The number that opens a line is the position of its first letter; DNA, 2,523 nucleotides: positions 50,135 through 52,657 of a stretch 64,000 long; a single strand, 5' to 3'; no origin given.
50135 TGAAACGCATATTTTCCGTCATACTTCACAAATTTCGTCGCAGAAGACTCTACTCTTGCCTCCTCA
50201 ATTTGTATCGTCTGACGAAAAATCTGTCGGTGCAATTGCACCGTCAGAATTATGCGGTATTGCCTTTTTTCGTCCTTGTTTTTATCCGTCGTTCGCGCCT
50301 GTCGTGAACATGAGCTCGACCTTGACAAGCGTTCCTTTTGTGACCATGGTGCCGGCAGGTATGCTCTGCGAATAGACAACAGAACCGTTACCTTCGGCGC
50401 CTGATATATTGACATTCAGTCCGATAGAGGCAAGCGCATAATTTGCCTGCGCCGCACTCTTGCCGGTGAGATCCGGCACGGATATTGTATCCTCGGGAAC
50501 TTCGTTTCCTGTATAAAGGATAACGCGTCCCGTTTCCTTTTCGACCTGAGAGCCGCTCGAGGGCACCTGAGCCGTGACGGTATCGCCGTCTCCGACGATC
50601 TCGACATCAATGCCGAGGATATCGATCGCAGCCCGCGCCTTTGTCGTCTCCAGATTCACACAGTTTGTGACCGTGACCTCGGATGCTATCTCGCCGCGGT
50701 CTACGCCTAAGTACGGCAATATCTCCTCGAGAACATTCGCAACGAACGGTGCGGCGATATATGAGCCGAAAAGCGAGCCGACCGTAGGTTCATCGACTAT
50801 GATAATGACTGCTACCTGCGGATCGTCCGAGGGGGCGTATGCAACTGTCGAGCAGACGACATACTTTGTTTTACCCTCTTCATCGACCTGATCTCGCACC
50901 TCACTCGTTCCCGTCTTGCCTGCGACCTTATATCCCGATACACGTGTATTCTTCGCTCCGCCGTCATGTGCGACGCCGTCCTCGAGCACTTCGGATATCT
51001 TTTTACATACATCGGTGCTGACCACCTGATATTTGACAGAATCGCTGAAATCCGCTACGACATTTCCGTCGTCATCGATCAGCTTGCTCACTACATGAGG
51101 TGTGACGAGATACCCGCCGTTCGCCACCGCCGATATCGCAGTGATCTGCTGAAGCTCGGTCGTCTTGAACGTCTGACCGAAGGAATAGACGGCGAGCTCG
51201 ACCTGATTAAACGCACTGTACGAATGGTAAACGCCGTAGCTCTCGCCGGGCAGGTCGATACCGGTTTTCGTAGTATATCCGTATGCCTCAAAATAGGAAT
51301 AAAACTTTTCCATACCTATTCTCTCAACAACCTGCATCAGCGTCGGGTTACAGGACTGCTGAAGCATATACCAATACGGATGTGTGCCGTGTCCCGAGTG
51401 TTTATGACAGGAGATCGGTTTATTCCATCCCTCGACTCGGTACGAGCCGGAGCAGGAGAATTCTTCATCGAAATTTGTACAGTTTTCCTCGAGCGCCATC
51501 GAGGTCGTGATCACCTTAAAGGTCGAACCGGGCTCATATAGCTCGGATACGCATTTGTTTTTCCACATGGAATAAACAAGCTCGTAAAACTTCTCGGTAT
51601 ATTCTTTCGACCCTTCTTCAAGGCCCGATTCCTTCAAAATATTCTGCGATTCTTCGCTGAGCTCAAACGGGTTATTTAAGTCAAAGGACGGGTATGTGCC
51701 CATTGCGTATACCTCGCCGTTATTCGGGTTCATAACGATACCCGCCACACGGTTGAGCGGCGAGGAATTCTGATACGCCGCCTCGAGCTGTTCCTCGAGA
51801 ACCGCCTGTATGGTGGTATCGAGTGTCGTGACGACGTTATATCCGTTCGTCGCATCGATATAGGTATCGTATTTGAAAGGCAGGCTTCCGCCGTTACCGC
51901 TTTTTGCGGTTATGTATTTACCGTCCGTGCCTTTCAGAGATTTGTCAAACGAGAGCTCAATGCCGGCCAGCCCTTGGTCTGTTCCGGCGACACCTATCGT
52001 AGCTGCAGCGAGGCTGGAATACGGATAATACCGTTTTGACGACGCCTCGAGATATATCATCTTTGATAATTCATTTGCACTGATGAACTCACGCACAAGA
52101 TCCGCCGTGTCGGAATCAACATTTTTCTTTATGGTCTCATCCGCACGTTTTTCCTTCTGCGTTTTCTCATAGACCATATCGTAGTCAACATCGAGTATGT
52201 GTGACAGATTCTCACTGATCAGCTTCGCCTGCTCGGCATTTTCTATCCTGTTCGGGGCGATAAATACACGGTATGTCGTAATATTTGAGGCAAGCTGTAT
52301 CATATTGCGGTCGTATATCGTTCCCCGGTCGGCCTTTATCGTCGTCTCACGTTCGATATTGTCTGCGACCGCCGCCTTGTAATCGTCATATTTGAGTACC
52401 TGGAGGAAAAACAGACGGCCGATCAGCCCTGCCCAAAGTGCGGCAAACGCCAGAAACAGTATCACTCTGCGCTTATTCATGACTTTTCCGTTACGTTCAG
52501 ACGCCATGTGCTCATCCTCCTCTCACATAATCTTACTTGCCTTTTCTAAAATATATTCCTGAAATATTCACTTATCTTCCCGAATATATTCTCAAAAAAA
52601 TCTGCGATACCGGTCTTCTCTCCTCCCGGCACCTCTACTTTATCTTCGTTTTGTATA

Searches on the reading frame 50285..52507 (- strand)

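Call 37: search_protein_families(library=pfam, proteins=[window:50285-52507:-], max_evalue=0.001)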
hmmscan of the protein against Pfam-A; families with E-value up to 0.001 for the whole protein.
window:50285-52507:- (741 aa): 3 families
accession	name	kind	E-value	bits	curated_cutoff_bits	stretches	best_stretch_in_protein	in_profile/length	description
PF00905.27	Transpeptidase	-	1.2e-62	212.3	22.1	1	257-594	4-299/299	Penicillin binding protein transpeptidase domain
PF03717.20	PBP_dimer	-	8.9e-19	69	24.4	1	57-206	2-173/180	Penicillin-binding Protein dimerisation domain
PF03793.24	PASTA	-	1.4e-17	63.8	23.2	2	676-731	2-61/64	PASTA domain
